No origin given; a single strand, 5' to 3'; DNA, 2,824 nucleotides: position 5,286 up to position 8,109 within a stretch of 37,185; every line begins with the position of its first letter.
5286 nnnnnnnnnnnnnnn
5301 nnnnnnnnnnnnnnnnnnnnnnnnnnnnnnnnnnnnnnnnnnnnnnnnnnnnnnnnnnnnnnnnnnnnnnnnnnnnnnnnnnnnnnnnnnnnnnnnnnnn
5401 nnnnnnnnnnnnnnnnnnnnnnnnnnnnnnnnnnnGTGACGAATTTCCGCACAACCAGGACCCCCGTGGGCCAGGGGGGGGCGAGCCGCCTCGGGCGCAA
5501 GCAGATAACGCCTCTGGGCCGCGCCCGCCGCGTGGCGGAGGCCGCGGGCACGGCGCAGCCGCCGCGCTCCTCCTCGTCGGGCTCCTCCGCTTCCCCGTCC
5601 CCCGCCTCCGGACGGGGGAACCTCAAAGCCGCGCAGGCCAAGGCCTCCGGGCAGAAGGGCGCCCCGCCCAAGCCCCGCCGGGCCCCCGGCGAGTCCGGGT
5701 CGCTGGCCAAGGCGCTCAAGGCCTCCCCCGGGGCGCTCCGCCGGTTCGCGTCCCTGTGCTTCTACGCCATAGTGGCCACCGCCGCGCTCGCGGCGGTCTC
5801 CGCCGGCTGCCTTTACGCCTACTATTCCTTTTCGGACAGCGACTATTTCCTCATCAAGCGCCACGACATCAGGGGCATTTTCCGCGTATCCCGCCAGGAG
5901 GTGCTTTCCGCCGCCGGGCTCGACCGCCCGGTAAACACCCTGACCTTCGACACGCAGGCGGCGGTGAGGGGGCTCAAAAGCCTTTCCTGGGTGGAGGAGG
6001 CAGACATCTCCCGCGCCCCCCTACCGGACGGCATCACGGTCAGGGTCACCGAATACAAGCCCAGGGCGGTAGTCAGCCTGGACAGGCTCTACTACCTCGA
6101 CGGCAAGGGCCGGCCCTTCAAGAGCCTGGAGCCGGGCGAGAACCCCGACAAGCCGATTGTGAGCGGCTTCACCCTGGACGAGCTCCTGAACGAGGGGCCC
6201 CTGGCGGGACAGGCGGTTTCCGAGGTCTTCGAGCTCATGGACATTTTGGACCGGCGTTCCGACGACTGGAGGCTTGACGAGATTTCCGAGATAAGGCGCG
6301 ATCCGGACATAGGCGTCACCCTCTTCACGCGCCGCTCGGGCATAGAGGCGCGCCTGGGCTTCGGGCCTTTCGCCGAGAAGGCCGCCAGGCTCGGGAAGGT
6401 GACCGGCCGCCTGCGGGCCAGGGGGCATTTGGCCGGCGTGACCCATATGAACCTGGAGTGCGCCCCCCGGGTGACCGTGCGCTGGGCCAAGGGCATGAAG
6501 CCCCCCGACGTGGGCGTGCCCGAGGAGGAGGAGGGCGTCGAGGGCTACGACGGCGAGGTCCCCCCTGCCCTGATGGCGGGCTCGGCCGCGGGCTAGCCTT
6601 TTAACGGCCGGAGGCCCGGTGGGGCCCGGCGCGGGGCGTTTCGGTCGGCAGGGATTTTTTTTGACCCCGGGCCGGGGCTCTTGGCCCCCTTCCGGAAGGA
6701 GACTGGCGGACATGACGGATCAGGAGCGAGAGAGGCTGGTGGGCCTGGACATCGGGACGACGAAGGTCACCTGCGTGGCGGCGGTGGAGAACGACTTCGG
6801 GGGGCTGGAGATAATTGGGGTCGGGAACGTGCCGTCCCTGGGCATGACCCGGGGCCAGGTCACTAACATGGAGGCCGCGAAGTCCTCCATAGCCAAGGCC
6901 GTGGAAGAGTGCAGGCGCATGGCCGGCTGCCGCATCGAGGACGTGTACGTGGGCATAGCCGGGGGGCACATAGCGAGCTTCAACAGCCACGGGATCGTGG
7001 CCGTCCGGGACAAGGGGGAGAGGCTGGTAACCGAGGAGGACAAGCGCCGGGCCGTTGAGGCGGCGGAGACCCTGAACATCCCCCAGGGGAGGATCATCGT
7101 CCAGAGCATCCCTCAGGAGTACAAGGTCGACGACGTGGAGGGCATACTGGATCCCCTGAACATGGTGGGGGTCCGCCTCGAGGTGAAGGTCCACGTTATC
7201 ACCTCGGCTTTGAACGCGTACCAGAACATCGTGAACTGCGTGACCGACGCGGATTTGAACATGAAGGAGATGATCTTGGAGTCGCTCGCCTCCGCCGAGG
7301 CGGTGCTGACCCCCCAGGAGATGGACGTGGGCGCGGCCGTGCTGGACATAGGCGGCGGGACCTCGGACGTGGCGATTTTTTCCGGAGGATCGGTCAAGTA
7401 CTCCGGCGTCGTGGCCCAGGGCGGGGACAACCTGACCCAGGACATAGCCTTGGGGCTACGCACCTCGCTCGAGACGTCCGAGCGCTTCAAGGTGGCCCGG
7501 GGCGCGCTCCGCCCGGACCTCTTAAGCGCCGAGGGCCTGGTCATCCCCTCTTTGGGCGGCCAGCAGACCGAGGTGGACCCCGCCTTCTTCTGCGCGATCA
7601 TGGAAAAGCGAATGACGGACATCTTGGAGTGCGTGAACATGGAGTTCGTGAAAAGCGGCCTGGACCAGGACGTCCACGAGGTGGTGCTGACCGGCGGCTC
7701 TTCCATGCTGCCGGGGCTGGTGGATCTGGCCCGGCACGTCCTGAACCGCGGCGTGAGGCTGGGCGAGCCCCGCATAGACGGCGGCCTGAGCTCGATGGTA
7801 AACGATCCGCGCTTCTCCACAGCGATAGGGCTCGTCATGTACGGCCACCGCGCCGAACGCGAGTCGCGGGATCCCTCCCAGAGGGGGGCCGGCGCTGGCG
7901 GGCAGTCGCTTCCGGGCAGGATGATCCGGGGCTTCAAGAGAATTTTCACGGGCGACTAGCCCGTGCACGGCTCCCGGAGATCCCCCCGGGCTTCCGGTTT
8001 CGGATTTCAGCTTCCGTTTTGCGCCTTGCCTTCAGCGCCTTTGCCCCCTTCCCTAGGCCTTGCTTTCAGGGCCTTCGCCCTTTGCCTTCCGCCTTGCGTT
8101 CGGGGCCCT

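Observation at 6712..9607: Two intact, divergent ftsA paralogues in tandem inside the dcw cluster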

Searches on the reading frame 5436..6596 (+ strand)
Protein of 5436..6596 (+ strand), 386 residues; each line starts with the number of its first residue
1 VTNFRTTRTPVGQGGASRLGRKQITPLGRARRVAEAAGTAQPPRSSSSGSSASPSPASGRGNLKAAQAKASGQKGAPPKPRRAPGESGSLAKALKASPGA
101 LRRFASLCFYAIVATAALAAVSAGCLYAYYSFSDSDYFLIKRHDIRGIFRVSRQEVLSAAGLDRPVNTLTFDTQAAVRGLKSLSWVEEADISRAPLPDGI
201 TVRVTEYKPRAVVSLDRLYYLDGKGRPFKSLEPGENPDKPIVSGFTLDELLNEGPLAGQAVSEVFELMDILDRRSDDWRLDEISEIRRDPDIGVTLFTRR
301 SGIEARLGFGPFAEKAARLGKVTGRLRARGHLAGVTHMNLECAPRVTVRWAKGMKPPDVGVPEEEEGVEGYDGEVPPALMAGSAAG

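Call 7: search_protein_families(library=pfam, proteins=[window:5436-6596:+])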
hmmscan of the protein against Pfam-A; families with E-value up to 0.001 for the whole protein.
window:5436-6596:+ (386 aa): 2 families
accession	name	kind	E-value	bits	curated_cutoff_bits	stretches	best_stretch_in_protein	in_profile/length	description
PF08478.15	POTRA_1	-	7.2e-10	39.5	23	1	145-207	8-69/69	POTRA domain, FtsQ-type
PF03799.20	FtsQ_DivIB_C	-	1e-05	26.8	21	1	217-326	8-103/114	Cell division protein FtsQ/DivIB, C-terminal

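Call 8: search_protein_families(library=ncbifam, proteins=[window:5436-6596:+])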
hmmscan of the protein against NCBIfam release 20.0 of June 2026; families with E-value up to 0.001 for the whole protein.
window:5436-6596:+ (386 aa): 0 families

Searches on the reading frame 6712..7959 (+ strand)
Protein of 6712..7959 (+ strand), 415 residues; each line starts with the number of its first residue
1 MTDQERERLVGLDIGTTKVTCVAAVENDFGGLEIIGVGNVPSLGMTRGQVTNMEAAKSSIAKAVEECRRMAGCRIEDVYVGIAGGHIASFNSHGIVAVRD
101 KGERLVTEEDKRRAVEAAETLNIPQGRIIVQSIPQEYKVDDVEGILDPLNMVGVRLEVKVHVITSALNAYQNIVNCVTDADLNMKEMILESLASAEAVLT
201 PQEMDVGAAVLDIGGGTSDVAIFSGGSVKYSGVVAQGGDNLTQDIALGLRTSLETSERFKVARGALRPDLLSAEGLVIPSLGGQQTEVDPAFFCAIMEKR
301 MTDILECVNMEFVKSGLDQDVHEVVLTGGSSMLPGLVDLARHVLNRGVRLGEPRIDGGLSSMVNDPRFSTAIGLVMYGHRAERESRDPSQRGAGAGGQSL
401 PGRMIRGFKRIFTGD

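Call 7: search_protein_families(library=pfam, proteins=[window:6712-7959:+])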
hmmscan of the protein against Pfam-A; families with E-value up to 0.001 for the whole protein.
window:6712-7959:+ (415 aa): 5 families
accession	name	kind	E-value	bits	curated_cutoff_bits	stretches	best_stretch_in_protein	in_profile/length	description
PF14450.12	FtsA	-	8.6e-35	120.3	31.8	2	209-373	1-127/127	Cell division protein FtsA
PF02491.25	SHS2_FTSA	-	1.6e-25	89.7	25.4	1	84-164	1-79/79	SHS2 domain inserted in FTSA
PF11104.14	PilM_2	-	7.1e-10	38.8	27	0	171-262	139-236/340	Type IV pilus assembly protein PilM;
PF06723.19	MreB_Mbl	-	1.5e-08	34.4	27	1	188-349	127-302/327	MreB/Mbl protein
PF06277.17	EutA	-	0.00074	18.9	27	1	203-243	140-180/475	Ethanolamine utilisation protein EutA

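Call 8: search_protein_families(library=ncbifam, proteins=[window:6712-7959:+])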
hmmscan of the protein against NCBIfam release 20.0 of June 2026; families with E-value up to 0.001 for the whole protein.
window:6712-7959:+ (415 aa): 10 families
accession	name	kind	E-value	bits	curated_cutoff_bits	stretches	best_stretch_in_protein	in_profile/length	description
TIGR01174.1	ftsA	equivalog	9e-109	363.9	175.85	1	9-377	2-371/371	cell division protein FtsA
NF007009.0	PRK09472.1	equivalog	2.9e-78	263.8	409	1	5-383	6-391/420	cell division protein FtsA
NF011660.0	PRK15080.1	equivalog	5.6e-11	42.2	182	1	171-262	111-197/277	ethanolamine utilization protein EutJ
NF010539.0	PRK13927.1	subfamily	7.9e-10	38.1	293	1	176-343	121-303/339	rod shape-determining protein MreB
TIGR02529.1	EutJ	subfamily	1e-09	38.2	152.1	1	168-262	75-164/239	ethanolamine utilization protein EutJ family protein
TIGR00904.1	mreB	subfamily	4.6e-09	35.8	365.75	1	173-338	117-298/334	MreB/Mrl family cell shape determining protein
NF010540.1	PRK13929.1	exception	2.4e-08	33.5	515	1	172-351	116-309/334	rod-share determining protein MreBH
TIGR01175.1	pilM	subfamily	6.7e-08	31.9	133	1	188-375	176-344/348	type IV pilus assembly protein PilM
NF001413.0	PRK00290.1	equivalog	0.00016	20.1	648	0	180-240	159-217/625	molecular chaperone DnaK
NF045709.1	Amuc_1101_fam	equivalog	0.00019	20.4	650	1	157-266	128-237/608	Amuc_1101 family PilM-like pilus complex protein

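Call 20: find_homologous_proteins(query=window:6712-7959:+, max_evalue=1e-30)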
Query window:6712-7959:+ (415 aa): 5201 proteins with E <= 1e-30 among 8000 candidates; the best 120 are listed.
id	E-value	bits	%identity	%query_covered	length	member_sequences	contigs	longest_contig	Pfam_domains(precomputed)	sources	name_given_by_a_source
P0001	8.5e-245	830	92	100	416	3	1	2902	PF02491.26,PF06723.20,PF14450.13,PF11104.15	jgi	jgi:cell division protein FtsA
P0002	2.0e-220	750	83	100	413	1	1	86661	PF02491.26,PF06723.20,PF14450.13,PF11104.15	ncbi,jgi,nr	ncbi:MAG: cell division protein FtsA [Deltaproteobacteria bacterium]|jgi:cell division protein FtsA|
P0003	2.7e-219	746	84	100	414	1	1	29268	PF02491.26,PF06723.20,PF14450.13,PF11104.15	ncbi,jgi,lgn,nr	ncbi:MAG: cell division protein FtsA [Deltaproteobacteria bacterium]|jgi:cell division protein FtsA|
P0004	3.4e-196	670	75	100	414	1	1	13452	PF02491.26,PF06723.20,PF14450.13,PF11104.15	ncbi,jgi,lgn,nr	ncbi:MAG: cell division protein FtsA [Deltaproteobacteria bacterium]|jgi:cell division protein FtsA|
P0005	1.2e-195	668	74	100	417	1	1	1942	PF02491.26,PF06723.20,PF14450.13,PF11104.15,PF06277.18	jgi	jgi:cell division protein FtsA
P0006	2.2e-186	638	72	100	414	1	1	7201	PF02491.26,PF06723.20,PF14450.13,PF11104.15,PF06277.18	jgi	jgi:cell division protein FtsA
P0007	1.8e-166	572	77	83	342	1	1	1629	PF02491.26,PF06723.20,PF14450.13,PF11104.15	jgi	jgi:cell division protein FtsA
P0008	2.2e-161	555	62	100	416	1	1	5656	PF02491.26,PF06723.20,PF14450.13,PF11104.15,PF06277.18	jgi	jgi:cell division protein FtsA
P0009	4.3e-157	541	61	100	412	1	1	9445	PF02491.26,PF06723.20,PF14450.13,PF11104.15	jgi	jgi:cell division protein FtsA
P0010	2.1e-150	519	59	100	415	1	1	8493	PF02491.26,PF06723.20,PF14450.13,PF11104.15,PF06277.18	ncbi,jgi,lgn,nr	ncbi:MAG: cell division protein FtsA [Deltaproteobacteria bacterium]|jgi:cell division protein FtsA|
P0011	7.5e-148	511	57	98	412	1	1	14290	PF02491.26,PF06723.20,PF14450.13,PF11104.15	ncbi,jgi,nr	ncbi:MAG: cell division protein FtsA [Deltaproteobacteria bacterium]|jgi:cell division protein FtsA|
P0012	2.1e-142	493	56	99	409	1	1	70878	PF02491.26,PF06723.20,PF14450.13,PF11104.15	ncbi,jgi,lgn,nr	ncbi:MAG: cell division protein FtsA [Deltaproteobacteria bacterium]|jgi:cell division protein FtsA|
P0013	3.7e-136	472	55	97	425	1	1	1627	PF02491.26,PF06723.20,PF14450.13,PF11104.15,PF06277.18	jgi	jgi:cell division protein FtsA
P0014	1.3e-134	467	55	97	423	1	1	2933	PF02491.26,PF06723.20,PF14450.13,PF11104.15,PF06277.18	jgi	jgi:cell division protein FtsA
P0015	1.4e-132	460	55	97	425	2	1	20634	PF02491.26,PF06723.20,PF14450.13,PF11104.15,PF06277.18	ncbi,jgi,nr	ncbi:MAG: cell division protein FtsA [Deltaproteobacteria bacterium]|jgi:cell division protein FtsA|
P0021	2.3e-110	387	47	100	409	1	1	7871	PF02491.26,PF06723.20,PF14450.13,PF11104.15,PF06277.18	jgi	jgi:cell division protein FtsA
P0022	6.7e-106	373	49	89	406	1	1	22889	PF02491.26,PF06723.20,PF14450.13,PF11104.15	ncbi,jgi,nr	ncbi:MAG: cell division protein FtsA [Deltaproteobacteria bacterium]|jgi:cell division protein FtsA|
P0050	3.3e-100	354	45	89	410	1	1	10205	PF02491.26,PF06723.20,PF14450.13,PF11104.15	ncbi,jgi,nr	ncbi:MAG: cell division protein FtsA [Deltaproteobacteria bacterium]|jgi:cell division protein FtsA|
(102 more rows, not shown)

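Call 28: find_encoding_contigs(protein=P0022, flank=8000, max_places=2)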
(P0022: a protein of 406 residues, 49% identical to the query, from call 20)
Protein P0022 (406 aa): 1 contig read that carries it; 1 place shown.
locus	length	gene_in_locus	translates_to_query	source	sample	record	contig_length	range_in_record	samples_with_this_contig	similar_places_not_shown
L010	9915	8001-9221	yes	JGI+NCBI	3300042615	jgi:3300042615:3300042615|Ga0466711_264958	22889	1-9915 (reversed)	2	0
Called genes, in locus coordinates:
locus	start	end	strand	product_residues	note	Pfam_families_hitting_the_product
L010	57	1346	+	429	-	PF03033:Glyco_transf_28, PF04101:Glyco_tran_28_C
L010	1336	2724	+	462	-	PF01225:Mur_ligase, PF08245:Mur_ligase_M, PF02875:Mur_ligase_C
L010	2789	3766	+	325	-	PF01565:FAD_binding_4, PF02873:MurB_C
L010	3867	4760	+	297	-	PF08478:POTRA_1, PF03799:FtsQ_DivIB_C (weak)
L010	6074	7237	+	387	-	PF11104:PilM_2, PF14450:FtsA (weak), PF02491:SHS2_FTSA, PF14450:FtsA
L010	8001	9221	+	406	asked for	PF11104:PilM_2 (faint), PF14450:FtsA, PF02491:SHS2_FTSA, PF06723:MreB_Mbl, PF14450:FtsA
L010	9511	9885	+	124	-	PF00091:Tubulin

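Call 45: find_encoding_contigs(protein=P0050, flank=6000, max_places=1)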
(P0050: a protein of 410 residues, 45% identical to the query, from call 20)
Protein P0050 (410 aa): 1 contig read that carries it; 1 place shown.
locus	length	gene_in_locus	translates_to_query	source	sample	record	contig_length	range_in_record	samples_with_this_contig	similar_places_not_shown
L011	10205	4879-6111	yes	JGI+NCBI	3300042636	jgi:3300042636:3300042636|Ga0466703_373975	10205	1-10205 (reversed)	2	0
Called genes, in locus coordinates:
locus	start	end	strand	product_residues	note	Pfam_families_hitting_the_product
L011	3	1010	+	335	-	PF03033:Glyco_transf_28, PF13579:Glyco_trans_4_4 (weak), PF04101:Glyco_tran_28_C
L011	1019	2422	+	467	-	PF01225:Mur_ligase, PF08245:Mur_ligase_M, PF02875:Mur_ligase_C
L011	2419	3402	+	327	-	PF01565:FAD_binding_4, PF02873:MurB_C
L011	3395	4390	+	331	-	PF08478:POTRA_1, PF03799:FtsQ_DivIB_C (weak)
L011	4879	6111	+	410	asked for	PF11104:PilM_2 (faint), PF14450:FtsA, PF02491:SHS2_FTSA, PF06723:MreB_Mbl, PF14450:FtsA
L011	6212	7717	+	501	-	PF00091:Tubulin, PF12327:FtsZ_C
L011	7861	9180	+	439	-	PF00091:Tubulin, PF12327:FtsZ_C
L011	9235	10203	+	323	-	?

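Call 46: find_encoding_contigs(protein=P0021, flank=6000, max_places=1)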
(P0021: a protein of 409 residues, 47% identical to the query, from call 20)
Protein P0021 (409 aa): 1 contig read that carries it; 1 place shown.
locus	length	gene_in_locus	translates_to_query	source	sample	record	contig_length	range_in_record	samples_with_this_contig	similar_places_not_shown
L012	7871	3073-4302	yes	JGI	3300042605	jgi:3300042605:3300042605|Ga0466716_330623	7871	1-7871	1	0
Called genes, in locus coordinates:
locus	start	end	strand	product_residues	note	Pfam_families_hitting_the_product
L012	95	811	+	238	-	PF08245:Mur_ligase_M, PF02875:Mur_ligase_C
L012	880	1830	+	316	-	PF01565:FAD_binding_4, PF02873:MurB_C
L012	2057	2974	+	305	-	PF08478:POTRA_1, PF03799:FtsQ_DivIB_C (weak)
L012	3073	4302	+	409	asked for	PF06277:EutA (faint), PF14450:FtsA, PF02491:SHS2_FTSA, PF11104:PilM_2 (weak), PF06723:MreB_Mbl, PF14450:FtsA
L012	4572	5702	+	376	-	PF00091:Tubulin, PF12327:FtsZ_C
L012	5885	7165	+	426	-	PF00091:Tubulin, PF12327:FtsZ_C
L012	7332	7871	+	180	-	?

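Call 73: predict_structure(alignment_id=A3)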
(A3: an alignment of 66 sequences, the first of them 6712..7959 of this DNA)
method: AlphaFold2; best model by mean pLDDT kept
length: 415 residues; sequences in the alignment: 66
mean_pLDDT: 89.7   pTM: 0.86
mean pLDDT of the five models: 89.7, 89.5, 89.3, 89.1, 88.7
residues with pLDDT >= 90: 332; 70-90: 46; 50-70: 9; < 50: 28
segments of 3 or more residues with pLDDT < 50: 388-399, 401-415
pLDDT, mean of each block of 10 residues (from residue 1): 72 95 93 96 90 97 98 96 84 94 92 92 86 95 94 96 92 96 95 96 97 95 96 94 96 94 94 89 91 97 98 96 97 97 97 88 94 96 64 39 45 37
secondary structure, 60 per line:
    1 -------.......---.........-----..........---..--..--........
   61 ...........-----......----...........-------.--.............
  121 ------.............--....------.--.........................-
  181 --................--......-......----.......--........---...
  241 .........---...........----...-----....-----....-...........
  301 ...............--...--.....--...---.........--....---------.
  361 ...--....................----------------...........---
elements in order: E8-14 E18-26 E32-41 H53-71 E77-82 E87-97 H108-120 E127-139 E142-145 E155-166 H167-179 E183-189 H190-198 H201-206 E208-213 E218-224 E227-234 H238-249 H253-263 E276-279 E285-288 H290-315 E323-327 H336-344 E347-350 H360-363 H366-385 H402-412

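Call 77: fold_search(model_id=the predicted structure, library=pdb)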
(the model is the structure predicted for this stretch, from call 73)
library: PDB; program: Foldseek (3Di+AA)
matches with E <= 10: 1752; with E <= 0.001: 940
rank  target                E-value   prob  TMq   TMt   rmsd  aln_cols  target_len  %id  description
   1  7q6d                  1.2e-47  1.00  0.84  0.91   2.3       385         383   35  E. coli FtsA 1-405 ATP 3 Ni (released 2022-09-21)
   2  7q6g                  1.1e-46  1.00  0.85  0.91   2.3       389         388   36  Xenorhabdus poinarii FtsA 1-396 ADP (released 2022-09-21)
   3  7q6i_B                3.7e-45  1.00  0.85  0.91   2.2       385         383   34  Vibrio maritimus FtsA 1-396 ATP and FtsN 1-29, bent tetramers in double filament arrangement (released 2022-09-21)
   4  7q6f_A                2.7e-44  1.00  0.85  0.92   2.1       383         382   34  Vibrio maritimus FtsA 1-396 ATP, double filament (released 2022-09-21)
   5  7q6i_D                2.8e-40  1.00  0.80  0.92   2.2       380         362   33  Vibrio maritimus FtsA 1-396 ATP and FtsN 1-29, bent tetramers in double filament arrangement (released 2022-09-21)
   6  3wqt_C                7.0e-35  1.00  0.79  0.88   2.7       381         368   22  Staphylococcus aureus FtsA complexed with AMPPNP (released 2014-10-08)
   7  3wt0_D                8.4e-35  1.00  0.79  0.87   2.9       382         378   22  Crystal Structure Analysis of Cell Division Protein (released 2015-04-29)
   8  3wt0_C                1.3e-34  1.00  0.80  0.88   2.9       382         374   22  Crystal Structure Analysis of Cell Division Protein (released 2015-04-29)
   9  3wt0_A                2.3e-34  1.00  0.79  0.87   3.0       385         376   22  Crystal Structure Analysis of Cell Division Protein (released 2015-04-29)
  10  3wqt_A                6.3e-34  1.00  0.78  0.87   3.1       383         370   21  Staphylococcus aureus FtsA complexed with AMPPNP (released 2014-10-08)
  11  4a2a_B                1.3e-33  1.00  0.79  0.87   2.8       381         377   22  Thermotoga maritima FtsA:FtsZ(336-351) (released 2012-04-25)
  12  3wqu_B                2.8e-33  1.00  0.79  0.88   2.9       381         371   21  Staphylococcus aureus FtsA complexed with ATP (released 2014-10-08)
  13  1e4g                  3.2e-33  1.00  0.81  0.88   2.6       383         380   21  FtsA (ATP-bound form) from Thermotoga maritima (released 2000-10-18)
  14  4a2a_A                1.7e-32  1.00  0.79  0.88   2.7       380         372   22  Thermotoga maritima FtsA:FtsZ(336-351) (released 2012-04-25)
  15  1e4f                  2.8e-32  1.00  0.77  0.84   3.2       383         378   21  FtsA (apo form) from Thermotoga maritima (released 2000-10-18)
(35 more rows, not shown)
